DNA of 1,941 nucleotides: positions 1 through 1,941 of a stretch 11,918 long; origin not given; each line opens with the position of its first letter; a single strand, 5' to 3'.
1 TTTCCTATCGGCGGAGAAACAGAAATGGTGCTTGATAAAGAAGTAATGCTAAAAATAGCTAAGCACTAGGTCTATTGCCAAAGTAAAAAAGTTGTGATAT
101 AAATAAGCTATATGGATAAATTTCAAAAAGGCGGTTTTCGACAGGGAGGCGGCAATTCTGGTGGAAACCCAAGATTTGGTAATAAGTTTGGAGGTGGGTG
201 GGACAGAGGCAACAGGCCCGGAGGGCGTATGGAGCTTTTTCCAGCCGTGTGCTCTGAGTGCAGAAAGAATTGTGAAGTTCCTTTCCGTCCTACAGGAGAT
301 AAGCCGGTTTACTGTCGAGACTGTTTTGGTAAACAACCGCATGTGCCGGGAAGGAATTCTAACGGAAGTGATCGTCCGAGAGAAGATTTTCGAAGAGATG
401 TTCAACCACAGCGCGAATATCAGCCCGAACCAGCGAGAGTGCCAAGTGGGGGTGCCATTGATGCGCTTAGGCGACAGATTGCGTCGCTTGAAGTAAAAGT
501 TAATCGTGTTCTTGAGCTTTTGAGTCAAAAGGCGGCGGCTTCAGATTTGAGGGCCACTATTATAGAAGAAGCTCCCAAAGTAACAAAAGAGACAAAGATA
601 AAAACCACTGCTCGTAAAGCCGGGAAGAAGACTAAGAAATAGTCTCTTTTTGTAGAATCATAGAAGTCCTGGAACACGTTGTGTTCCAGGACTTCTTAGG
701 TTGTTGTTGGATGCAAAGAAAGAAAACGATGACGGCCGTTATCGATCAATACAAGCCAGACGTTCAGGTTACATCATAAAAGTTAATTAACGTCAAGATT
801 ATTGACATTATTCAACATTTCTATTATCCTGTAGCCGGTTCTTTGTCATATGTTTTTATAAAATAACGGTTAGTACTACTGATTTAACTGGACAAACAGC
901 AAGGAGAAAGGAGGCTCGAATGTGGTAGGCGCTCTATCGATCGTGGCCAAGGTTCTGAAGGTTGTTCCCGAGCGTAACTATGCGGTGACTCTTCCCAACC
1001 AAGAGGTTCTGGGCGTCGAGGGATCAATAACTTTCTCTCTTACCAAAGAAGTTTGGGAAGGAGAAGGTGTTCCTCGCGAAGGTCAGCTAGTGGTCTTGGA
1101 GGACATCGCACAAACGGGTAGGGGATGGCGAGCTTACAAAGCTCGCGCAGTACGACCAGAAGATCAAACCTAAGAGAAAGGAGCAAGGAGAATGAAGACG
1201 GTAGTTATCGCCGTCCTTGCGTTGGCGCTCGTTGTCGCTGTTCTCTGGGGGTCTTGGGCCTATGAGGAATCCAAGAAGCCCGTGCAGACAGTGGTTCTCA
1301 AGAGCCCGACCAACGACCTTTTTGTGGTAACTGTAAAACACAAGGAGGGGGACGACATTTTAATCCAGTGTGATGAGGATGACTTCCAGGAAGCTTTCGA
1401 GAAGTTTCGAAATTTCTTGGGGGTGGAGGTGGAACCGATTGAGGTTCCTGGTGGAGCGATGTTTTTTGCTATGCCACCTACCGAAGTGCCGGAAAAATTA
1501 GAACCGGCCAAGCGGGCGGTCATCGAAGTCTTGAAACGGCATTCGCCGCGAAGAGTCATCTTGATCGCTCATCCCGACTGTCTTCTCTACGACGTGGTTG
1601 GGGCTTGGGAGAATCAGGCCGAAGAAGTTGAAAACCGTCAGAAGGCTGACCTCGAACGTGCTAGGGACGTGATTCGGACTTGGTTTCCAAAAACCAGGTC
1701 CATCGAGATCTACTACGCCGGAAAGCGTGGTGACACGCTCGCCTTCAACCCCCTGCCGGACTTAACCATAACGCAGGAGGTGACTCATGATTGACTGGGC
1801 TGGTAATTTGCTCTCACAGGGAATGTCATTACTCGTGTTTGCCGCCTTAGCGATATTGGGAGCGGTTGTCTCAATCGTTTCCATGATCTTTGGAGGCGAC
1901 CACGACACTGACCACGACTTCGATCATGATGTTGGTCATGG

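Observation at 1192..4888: Two β-carbonic-anhydrase-family paralogs flank an NfeD-flotillin pair in one operon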

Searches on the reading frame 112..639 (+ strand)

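Call 46: search_protein_families(library=pfam, proteins=[window:112-639:+], max_evalue=0.1)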
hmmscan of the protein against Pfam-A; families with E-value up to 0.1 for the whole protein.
window:112-639:+ (176 aa): 1 family
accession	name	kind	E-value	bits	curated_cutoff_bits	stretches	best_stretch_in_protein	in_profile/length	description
PF23477.1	zf_Tbcl_2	-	1.8e-15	56.7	27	1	41-75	2-36/37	Probable treble clef zinc finger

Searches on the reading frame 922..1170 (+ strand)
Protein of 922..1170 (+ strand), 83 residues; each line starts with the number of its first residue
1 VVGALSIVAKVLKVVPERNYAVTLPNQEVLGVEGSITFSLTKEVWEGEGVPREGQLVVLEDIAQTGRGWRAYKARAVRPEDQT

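Call 46: search_protein_families(library=pfam, proteins=[window:922-1170:+], max_evalue=0.1)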
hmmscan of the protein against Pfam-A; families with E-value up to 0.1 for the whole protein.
window:922-1170:+ (83 aa): 0 families
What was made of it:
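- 922..1173 (+): ORF0, an 83-aa soluble protein with no known domain. It is probably the first gene of the operon and an accessory member of the module. No Pfam hit (call 46).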

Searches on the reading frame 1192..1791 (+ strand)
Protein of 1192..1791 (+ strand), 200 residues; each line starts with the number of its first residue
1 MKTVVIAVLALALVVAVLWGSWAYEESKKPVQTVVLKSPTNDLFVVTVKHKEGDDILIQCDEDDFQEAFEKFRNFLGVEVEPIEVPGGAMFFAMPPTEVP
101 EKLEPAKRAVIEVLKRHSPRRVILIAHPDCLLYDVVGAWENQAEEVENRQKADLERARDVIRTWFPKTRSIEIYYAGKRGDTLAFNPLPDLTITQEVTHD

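Call 3: search_protein_families(library=pfam, proteins=[window:1192-1791:+], max_evalue=10)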
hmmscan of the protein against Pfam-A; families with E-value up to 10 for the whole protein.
window:1192-1791:+ (200 aa): 3 families
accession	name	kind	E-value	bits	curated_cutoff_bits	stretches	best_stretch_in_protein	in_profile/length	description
PF20393.3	Pro_CA_2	-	0.0067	17.1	30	1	100-174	50-114/125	Putative carbonic anhydrase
PF07790.16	Pilin_N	-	0.016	16.5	25.2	1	4-56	13-64/78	Archaeal Type IV pilin, N-terminal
PF00381.24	PTS-HPr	-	0.15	12.6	23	1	45-76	48-79/81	PTS HPr component phosphorylation site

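Call 4: search_protein_families(library=ncbifam, proteins=[window:1192-1791:+], max_evalue=10)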
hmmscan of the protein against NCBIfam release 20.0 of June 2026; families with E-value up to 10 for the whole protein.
window:1192-1791:+ (200 aa): 2 families
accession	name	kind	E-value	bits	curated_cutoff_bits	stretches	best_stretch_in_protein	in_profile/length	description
NF047378.1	photo_II_Psb35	equivalog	0.011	15.2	40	1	3-31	2-30/46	photosystem II assembly protein Psb35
NF052429.1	LpqS_Mycobact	equivalog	0.075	13.3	35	1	4-68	3-68/126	putative copper homeostasis (lipo)protein LpqS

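Call 10: search_solved_structures(query=window:1192-1791:+, max_evalue=10, show_alignments=2)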
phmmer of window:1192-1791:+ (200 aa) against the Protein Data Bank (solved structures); distinct sequences matched with E-value up to 10: 6.
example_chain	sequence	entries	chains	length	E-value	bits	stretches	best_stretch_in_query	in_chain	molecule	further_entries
1sl8_A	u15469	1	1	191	0.11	15.7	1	87-146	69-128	Aequorin 1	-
9kns_A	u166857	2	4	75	0.37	14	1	107-168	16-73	Protein Hook homolog 3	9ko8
9u2x_A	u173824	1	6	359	1.7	11.8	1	26-85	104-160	Deferrochelatase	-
6kmm_A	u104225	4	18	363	1.7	11.8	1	26-85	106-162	Deferrochelatase/peroxidase EfeB | Deferrochelatase/peroxidase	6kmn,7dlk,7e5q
7pl0_A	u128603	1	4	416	2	11.5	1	26-85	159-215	Deferrochelatase/peroxidase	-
7pkx_A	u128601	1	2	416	2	11.5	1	26-85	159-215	Deferrochelatase/peroxidase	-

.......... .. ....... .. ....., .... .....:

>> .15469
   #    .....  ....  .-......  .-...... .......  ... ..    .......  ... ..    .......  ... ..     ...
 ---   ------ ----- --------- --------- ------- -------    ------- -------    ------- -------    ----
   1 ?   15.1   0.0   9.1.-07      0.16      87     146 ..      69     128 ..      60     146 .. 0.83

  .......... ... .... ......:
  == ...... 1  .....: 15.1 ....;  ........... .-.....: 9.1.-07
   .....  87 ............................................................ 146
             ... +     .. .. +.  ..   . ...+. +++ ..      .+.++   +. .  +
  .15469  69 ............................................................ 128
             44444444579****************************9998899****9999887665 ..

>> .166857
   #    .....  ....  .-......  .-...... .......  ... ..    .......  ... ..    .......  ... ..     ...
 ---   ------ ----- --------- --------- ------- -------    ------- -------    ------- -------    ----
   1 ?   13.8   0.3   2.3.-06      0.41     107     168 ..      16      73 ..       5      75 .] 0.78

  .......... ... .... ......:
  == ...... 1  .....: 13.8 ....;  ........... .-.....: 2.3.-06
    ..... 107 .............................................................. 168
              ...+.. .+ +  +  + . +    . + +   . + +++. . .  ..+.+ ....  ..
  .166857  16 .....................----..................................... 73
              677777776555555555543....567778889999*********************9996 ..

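Call 13: find_homologous_proteins(query=window:1192-1791:+)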
Query window:1192-1791:+ (200 aa): 13 proteins with E <= 0.001 among 229 candidates.
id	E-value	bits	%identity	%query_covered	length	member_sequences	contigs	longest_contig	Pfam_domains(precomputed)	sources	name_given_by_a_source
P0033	1.3e-127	441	100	100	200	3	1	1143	-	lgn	-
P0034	8.1e-116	403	91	100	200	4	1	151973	-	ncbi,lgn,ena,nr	ncbi:MAG: hypothetical protein G01um101420_81 [Parcubacteria group bacterium Gr01-1014_20]|nr:MAG: h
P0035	1.9e-115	402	89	100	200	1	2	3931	-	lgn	-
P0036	1.5e-110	386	86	100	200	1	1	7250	-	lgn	-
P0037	1.0e-109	383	85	100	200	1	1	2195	-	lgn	-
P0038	3.4e-97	342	76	98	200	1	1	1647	-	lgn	-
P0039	5.9e-87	309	67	100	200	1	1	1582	-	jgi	jgi:hypothetical protein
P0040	8.6e-69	249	63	83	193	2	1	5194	-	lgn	-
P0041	3.0e-66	241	63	83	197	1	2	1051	-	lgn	-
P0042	3.2e-47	179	46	94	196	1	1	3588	PF20393.4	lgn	-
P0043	1.7e-35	141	40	95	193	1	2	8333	-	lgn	-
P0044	1.2e-34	138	39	95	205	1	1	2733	-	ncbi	-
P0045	3.8e-31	127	39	94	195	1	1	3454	-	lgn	-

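Call 18: search_protein_families(library=pfam, alignment_id=A2, max_evalue=1)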
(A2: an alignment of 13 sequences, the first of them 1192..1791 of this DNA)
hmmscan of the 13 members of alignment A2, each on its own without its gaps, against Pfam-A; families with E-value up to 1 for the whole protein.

A. member 1, window:1192-1791:+ (200 aa): 3 families
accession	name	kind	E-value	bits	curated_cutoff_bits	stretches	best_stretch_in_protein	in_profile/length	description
PF20393.3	Pro_CA_2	-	0.0067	17.1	30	1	100-174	50-114/125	Putative carbonic anhydrase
PF07790.16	Pilin_N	-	0.016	16.5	25.2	1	4-56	13-64/78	Archaeal Type IV pilin, N-terminal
PF00381.24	PTS-HPr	-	0.15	12.6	23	1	45-76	48-79/81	PTS HPr component phosphorylation site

B. families by the number of members that match (of 13 scanned): 10 families
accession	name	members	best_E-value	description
PF20393.3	Pro_CA_2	11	1.3e-05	Putative carbonic anhydrase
PF07790.16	Pilin_N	5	0.0011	Archaeal Type IV pilin, N-terminal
PF00381.24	PTS-HPr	3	0.15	PTS HPr component phosphorylation site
PF25158.1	ABCA11_C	2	0.12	ABC transporter A family member 11-like, C-terminal domain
PF11752.14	DUF3309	1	0.057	Protein of unknown function (DUF3309)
PF13253.11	DUF4044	1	0.067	Protein of unknown function (DUF4044)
PF06017.19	Myosin_TH1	1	0.074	Unconventional myosin tail, actin- and lipid-binding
PF18315.6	VCH_CASS14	1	0.18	Integron cassette protein VCH_CASS1 chain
PF05752.16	Calici_MSP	1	0.29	Calicivirus minor structural protein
PF14715.11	FixP_N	1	0.31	N-terminal domain of cytochrome oxidase-cbb3, FixP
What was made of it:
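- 1192..1794 (+): P1: a 200-aa membrane-anchored protein with a beta-CA-fold domain. It has an N-terminal TM helix (about residues 2-27), a disordered linker (29-51) and a domain spanning 55-190. It keeps Cys60, His127 and Cys130, but has C-x-Glu62 and no dyad Arg. PF20393 is hit at E 0.0067 by the window protein and by 11 of 13 homologs, best 1.3e-5 (call 18).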

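Call 19: search_solved_structures(query=A2, max_evalue=10, show_alignments=2)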
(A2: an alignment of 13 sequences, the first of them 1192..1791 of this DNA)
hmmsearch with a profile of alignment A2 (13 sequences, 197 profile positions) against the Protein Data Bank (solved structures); distinct sequences matched with E-value up to 10: 1.
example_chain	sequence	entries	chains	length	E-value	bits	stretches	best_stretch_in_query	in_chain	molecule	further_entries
1sl8_A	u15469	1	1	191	1.1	12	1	87-138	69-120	Aequorin 1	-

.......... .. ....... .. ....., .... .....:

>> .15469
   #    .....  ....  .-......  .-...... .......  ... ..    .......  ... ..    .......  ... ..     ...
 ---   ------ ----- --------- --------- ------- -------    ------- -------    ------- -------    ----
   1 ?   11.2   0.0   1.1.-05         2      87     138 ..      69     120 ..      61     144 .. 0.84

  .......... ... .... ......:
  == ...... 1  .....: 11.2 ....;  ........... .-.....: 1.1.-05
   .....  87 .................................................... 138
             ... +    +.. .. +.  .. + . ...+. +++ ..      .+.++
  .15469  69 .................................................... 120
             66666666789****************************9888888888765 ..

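Call 27: predict_structure(alignment_id=A2)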
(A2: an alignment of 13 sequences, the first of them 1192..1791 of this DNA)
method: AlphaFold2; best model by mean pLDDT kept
length: 200 residues; sequences in the alignment: 13
mean_pLDDT: 70.7   pTM: 0.61
mean pLDDT of the five models: 70.7, 68.6, 66.5, 66.0, 63.0
residues with pLDDT >= 90: 1; 70-90: 141; 50-70: 26; < 50: 32
segments of 3 or more residues with pLDDT < 50: 29-51, 192-200
pLDDT, mean of each block of 10 residues (from residue 1): 78 81 56 38 36 70 76 77 72 73 71 76 83 68 83 88 85 84 78 39
secondary structure, 60 per line:
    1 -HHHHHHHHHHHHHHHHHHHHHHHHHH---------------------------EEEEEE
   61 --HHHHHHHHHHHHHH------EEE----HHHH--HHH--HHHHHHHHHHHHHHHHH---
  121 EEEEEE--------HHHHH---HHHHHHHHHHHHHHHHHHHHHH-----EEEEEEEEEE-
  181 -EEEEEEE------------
elements in order: H2-27 E55-60 H63-76 E83-85 H90-93 H101-117 E121-126 H135-139 H143-164 E170-179 E182-188
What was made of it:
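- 1192..1794 (+): AF2 model, pLDDT 70.7 (call 27).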

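Call 30: find_encoding_contigs(protein=P0043, flank=6000, max_places=2)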
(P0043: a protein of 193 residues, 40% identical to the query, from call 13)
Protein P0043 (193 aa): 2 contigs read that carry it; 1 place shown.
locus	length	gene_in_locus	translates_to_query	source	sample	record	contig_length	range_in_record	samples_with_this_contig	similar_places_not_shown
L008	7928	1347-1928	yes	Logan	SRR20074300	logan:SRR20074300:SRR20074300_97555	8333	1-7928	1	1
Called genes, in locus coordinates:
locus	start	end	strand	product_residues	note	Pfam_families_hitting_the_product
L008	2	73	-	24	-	?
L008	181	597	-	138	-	PF00293:NUDIX, PF14815:NUDIX_4 (weak)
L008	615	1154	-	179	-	PF01725:Ham1p_like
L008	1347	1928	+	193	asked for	-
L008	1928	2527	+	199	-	-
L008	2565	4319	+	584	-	PF01145:Band_7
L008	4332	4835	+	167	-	PF20393:Pro_CA_2 (weak)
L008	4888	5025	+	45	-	-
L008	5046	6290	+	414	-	-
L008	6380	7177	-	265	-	PF03372:Exo_endo_phos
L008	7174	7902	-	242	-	-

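Call 83: fold_search(model_id=the predicted structure, library=pdb)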
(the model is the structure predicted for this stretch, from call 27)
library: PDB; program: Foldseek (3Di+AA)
matches with E <= 10: 803; with E <= 0.001: 1
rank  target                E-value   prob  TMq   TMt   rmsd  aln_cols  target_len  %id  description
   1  6y04_A                8.3e-04  0.99  0.38  0.41  11.9       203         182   13  Crystal structure of beta-carbonic anhydrase isoform I (TvaCA1) from the Trichomonas vaginalis protozoan. (released 2020-07-08)
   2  7coi_B                3.7e-03  0.92  0.32  0.32  11.1       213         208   13  Crystal structure of the b-carbonic anhydrase CafA of the fungal pathogen Aspergillus fumigatus (released 2020-10-14)
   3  7coi_A                6.2e-03  0.92  0.30  0.29   8.2       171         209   12  Crystal structure of the b-carbonic anhydrase CafA of the fungal pathogen Aspergillus fumigatus (released 2020-10-14)
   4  7coj_A                9.1e-03  0.82  0.32  0.30  11.8       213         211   15  Crystal structure of the b-carbonic anhydrase CafA of the fungal pathogen Aspergillus fumigatus (released 2020-10-14)
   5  7cxy_B                9.8e-03  0.89  0.32  0.32   8.6       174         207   10  Structural insights into novel mechanisms of inhibition of the major b-carbonic anhydrase CafB from the pathogenic fun (released 2021-03-31)
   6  7coj_D                9.8e-03  0.80  0.30  0.29  11.2       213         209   14  Crystal structure of the b-carbonic anhydrase CafA of the fungal pathogen Aspergillus fumigatus (released 2020-10-14)
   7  7coj_B                1.1e-02  0.80  0.32  0.31  11.6       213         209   14  Crystal structure of the b-carbonic anhydrase CafA of the fungal pathogen Aspergillus fumigatus (released 2020-10-14)
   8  1g5c_A                1.3e-02  0.94  0.38  0.43   8.2       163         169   13  CRYSTAL STRUCTURE OF THE 'CAB' TYPE BETA CLASS CARBONIC ANHYDRASE FROM METHANOBACTERIUM THERMOAUTOTROPHICUM (released 2001-04-04)
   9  7cxy_A                1.3e-02  0.89  0.33  0.31   8.3       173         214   11  Structural insights into novel mechanisms of inhibition of the major b-carbonic anhydrase CafB from the pathogenic fun (released 2021-03-31)
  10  7cxx_A                1.9e-02  0.75  0.33  0.31   9.0       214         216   11  Structural insights into novel mechanisms of inhibition of the major b-carbonic anhydrase CafB from the pathogenic fun (released 2021-03-31)
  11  7cxw_A                2.0e-02  0.69  0.32  0.30   8.5       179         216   11  Structural insights into novel mechanisms of inhibition of the major b-carbonic anhydrase CafB from the pathogenic fun (released 2021-03-31)
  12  6jqe_A                2.1e-02  0.75  0.33  0.37  13.8       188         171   13  The structural basis of the beta-carbonic anhydrases CafD (wild type) of the filamentous fungus Aspergillus fumigatus (released 2019-08-14)
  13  4o1j_A                2.8e-02  0.75  0.32  0.33   6.0       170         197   15  Crystal structures of two tetrameric beta-carbonic anhydrases from the filamentous ascomycete Sordaria macrospora. (released 2014-03-05)
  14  7cxx_B                2.9e-02  0.75  0.34  0.34   8.3       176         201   11  Structural insights into novel mechanisms of inhibition of the major b-carbonic anhydrase CafB from the pathogenic fun (released 2021-03-31)
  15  6gwu_B                2.9e-02  0.69  0.30  0.30   8.7       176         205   11  Carbonic anhydrase CaNce103p from Candida albicans (released 2018-11-07)
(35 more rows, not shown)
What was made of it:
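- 1192..1794 (+): Foldseek top hits are beta-CAs, best E 8e-4 (call 83).
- On Beta-class carbonic anhydrase (Pfam PF00484 Pro_CA): Foldseek agrees for P1, though weakly (call 83).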
